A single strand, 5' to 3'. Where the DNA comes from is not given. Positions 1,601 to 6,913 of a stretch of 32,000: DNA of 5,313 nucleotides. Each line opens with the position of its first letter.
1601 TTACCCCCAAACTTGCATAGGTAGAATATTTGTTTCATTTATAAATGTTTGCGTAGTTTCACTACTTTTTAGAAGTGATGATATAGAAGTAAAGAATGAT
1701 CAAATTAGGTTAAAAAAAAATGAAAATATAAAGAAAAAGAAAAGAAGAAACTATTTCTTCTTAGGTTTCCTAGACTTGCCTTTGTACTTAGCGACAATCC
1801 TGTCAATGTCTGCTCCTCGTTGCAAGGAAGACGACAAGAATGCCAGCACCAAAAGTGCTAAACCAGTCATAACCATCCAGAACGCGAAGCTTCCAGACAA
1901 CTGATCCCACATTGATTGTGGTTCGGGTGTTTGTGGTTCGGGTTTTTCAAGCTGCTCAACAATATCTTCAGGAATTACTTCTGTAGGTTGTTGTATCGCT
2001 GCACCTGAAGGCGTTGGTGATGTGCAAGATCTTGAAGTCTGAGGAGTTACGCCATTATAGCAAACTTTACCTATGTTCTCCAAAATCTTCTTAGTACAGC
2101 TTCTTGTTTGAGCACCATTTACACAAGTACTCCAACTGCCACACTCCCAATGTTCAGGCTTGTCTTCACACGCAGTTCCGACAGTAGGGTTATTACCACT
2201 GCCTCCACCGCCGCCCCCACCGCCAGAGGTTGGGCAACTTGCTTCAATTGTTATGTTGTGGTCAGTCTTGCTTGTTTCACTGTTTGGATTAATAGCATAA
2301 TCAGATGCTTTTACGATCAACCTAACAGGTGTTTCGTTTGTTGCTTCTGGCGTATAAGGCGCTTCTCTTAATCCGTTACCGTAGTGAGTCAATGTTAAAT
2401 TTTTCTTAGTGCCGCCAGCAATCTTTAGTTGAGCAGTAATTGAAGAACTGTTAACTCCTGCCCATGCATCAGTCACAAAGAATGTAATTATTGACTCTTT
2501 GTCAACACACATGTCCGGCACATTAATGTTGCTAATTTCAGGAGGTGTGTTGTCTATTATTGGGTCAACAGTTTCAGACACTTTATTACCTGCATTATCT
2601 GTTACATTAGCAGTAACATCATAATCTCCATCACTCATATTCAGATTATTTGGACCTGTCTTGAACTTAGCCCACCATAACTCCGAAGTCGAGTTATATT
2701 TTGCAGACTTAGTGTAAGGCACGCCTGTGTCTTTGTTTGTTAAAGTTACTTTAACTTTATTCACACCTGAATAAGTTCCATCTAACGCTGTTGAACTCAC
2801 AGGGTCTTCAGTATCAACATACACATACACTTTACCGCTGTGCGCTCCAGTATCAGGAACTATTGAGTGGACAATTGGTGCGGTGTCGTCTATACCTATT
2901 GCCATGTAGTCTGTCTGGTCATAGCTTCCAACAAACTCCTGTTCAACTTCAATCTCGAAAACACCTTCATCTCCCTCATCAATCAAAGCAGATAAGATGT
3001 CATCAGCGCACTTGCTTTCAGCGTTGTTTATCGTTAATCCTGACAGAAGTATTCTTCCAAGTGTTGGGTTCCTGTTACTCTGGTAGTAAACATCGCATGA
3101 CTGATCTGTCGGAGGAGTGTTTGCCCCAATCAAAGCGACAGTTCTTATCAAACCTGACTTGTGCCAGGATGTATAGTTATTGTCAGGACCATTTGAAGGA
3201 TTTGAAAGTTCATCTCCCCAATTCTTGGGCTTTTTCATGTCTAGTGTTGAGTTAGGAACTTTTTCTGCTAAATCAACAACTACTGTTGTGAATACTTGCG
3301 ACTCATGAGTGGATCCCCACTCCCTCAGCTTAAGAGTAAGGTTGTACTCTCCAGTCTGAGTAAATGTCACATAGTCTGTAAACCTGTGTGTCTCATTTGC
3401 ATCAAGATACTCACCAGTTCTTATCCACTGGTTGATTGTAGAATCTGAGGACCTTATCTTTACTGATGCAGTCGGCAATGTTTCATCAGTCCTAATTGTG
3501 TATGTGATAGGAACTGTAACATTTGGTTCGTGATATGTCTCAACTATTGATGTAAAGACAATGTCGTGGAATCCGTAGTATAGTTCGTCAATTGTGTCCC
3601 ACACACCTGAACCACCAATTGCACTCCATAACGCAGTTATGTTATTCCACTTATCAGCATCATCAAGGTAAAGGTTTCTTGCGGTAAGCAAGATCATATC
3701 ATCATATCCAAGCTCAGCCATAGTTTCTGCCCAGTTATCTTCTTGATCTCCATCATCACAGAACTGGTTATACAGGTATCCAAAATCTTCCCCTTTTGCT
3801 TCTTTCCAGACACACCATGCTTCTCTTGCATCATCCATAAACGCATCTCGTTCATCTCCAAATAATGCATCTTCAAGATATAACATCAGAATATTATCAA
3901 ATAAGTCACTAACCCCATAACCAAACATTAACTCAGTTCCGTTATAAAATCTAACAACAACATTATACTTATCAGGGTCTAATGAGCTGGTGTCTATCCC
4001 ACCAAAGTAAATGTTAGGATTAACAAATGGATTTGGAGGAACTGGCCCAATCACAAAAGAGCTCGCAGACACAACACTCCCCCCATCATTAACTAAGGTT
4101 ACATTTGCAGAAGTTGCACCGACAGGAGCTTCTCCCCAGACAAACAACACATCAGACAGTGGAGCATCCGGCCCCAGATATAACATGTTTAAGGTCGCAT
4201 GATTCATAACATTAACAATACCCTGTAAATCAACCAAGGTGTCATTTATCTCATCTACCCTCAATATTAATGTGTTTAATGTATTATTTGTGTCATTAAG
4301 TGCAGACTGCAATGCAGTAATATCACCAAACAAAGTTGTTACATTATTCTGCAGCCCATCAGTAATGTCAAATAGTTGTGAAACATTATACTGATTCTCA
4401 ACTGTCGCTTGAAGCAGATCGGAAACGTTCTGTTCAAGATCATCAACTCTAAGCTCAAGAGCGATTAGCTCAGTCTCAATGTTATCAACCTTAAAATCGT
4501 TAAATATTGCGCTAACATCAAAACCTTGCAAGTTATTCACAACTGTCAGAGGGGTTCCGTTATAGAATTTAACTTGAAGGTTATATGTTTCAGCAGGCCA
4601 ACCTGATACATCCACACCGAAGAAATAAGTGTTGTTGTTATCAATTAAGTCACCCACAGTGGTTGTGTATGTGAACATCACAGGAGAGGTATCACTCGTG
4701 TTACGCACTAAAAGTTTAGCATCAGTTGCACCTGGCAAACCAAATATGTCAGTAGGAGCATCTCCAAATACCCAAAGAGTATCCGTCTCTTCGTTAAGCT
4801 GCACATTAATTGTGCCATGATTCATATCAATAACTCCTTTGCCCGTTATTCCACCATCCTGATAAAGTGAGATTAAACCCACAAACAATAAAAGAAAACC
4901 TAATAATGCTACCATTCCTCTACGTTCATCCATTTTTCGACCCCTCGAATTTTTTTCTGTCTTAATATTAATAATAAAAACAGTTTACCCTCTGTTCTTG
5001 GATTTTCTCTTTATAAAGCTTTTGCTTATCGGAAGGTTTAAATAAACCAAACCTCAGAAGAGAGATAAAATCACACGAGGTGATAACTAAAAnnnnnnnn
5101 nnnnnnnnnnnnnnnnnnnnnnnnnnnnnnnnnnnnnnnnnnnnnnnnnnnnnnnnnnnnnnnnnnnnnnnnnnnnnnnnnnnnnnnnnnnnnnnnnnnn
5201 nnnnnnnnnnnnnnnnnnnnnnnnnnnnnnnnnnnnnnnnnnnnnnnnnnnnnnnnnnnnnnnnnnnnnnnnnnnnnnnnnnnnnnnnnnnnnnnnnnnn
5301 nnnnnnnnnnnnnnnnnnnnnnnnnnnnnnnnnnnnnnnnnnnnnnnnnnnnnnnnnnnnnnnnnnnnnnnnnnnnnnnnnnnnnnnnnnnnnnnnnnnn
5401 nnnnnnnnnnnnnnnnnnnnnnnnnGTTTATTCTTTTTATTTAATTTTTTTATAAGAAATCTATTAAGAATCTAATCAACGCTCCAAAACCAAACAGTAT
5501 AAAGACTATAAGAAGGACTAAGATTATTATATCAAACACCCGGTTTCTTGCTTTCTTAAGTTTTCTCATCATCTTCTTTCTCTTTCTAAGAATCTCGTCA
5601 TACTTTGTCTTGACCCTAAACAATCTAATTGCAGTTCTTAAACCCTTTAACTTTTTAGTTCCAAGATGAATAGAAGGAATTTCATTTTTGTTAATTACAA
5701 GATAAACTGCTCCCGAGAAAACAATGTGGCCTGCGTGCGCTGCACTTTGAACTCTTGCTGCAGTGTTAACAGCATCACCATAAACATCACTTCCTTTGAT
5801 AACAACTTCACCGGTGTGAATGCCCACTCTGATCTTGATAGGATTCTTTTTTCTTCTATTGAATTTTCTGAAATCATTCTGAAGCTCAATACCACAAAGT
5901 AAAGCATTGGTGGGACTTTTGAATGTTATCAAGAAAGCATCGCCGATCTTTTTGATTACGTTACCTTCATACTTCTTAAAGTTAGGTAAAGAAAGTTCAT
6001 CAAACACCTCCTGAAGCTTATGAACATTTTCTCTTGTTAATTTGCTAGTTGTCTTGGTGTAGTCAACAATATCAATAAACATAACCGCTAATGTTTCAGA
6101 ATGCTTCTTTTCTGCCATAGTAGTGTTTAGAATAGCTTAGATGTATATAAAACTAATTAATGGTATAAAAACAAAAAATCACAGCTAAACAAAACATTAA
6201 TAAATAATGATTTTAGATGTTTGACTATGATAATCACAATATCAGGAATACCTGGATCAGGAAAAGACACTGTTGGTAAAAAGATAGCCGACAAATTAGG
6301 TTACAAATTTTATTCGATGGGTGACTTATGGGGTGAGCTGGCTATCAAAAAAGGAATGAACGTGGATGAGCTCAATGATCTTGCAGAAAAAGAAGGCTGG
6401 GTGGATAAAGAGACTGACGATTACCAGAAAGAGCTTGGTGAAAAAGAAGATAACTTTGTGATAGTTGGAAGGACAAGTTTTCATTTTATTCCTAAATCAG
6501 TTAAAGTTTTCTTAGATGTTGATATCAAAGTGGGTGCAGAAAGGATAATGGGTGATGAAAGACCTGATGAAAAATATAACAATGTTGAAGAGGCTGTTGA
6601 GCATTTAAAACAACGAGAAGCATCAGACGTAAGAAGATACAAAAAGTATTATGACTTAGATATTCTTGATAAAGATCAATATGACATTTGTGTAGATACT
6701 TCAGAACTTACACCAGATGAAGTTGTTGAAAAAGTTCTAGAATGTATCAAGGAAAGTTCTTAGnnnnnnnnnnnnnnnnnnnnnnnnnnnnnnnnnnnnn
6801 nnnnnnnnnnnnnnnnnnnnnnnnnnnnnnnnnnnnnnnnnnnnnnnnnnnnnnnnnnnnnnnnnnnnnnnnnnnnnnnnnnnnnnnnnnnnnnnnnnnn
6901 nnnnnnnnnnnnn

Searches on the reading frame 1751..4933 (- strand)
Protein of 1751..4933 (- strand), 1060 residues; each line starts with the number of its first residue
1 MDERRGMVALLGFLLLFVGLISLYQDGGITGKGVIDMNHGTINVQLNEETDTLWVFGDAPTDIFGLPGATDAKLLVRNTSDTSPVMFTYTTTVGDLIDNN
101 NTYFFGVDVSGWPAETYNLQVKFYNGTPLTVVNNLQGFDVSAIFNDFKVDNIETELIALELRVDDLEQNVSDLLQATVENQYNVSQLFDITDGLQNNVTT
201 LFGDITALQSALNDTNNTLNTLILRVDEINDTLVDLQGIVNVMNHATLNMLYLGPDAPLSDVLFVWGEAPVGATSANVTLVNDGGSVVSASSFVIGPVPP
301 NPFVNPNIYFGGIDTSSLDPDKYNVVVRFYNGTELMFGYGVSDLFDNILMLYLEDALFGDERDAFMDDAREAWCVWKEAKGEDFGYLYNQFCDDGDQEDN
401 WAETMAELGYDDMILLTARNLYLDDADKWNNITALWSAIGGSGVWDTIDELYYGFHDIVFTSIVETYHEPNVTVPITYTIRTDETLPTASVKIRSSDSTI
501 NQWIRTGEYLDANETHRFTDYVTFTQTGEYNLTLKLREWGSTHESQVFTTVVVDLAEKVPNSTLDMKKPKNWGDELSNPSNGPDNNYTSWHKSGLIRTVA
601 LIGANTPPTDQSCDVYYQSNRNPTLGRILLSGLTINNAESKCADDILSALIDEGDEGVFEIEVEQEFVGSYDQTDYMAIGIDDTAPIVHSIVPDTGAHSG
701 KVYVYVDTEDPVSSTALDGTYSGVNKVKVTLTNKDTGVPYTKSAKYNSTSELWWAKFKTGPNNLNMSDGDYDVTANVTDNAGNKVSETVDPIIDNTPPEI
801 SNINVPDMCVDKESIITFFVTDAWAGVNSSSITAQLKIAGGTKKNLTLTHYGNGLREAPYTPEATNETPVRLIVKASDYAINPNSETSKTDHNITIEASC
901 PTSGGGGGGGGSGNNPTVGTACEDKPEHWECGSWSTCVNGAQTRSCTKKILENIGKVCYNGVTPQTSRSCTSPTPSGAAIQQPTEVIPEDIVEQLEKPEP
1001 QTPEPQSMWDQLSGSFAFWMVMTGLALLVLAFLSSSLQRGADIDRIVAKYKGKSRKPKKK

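Call 44: search_protein_families(library=pfam, proteins=[window:1751-4933:-], max_evalue=0.001)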
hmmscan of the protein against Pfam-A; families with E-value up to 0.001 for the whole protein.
window:1751-4933:- (1060 aa): 1 family
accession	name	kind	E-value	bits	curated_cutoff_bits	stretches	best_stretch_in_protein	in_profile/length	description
PF12245.14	Big_3_2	-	9.3e-05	23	23.3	1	720-786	43-112/122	Bacterial Ig-like domain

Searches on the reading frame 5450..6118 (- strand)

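Call 44: search_protein_families(library=pfam, proteins=[window:5450-6118:-], max_evalue=0.001)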
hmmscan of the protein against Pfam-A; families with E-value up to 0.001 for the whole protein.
window:5450-6118:- (222 aa): 1 family
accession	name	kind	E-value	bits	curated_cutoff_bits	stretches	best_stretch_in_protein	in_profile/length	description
PF00211.25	Guanylate_cyc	-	5e-23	82.1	21.9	1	4-165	3-177/183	Adenylate and Guanylate cyclase catalytic domain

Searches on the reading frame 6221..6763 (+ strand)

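Call 69: search_protein_families(library=pfam, proteins=[window:6221-6763:+], max_evalue=0.01)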
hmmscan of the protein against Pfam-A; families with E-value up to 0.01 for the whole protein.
window:6221-6763:+ (180 aa): 6 families
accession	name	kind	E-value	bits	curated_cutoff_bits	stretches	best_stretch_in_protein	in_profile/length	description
PF13189.12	Cytidylate_kin2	-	1.9e-24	87.2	28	1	4-161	1-175/176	Cytidylate kinase-like family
PF02224.24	Cytidylate_kin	-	3.6e-16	60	26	2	61-177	98-210/211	Cytidylate kinase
PF13207.12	AAA_17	-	7.6e-13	49.3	27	1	9-123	2-133/136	AAA domain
PF13238.12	AAA_18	-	6.4e-11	43.2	29.4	1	5-124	1-125/128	AAA domain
PF01202.28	SKI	-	9.4e-09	36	22.1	1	11-176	1-158/159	Shikimate kinase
PF00406.28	ADK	-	0.00022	21.8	26.8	1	7-44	1-38/151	Adenylate kinase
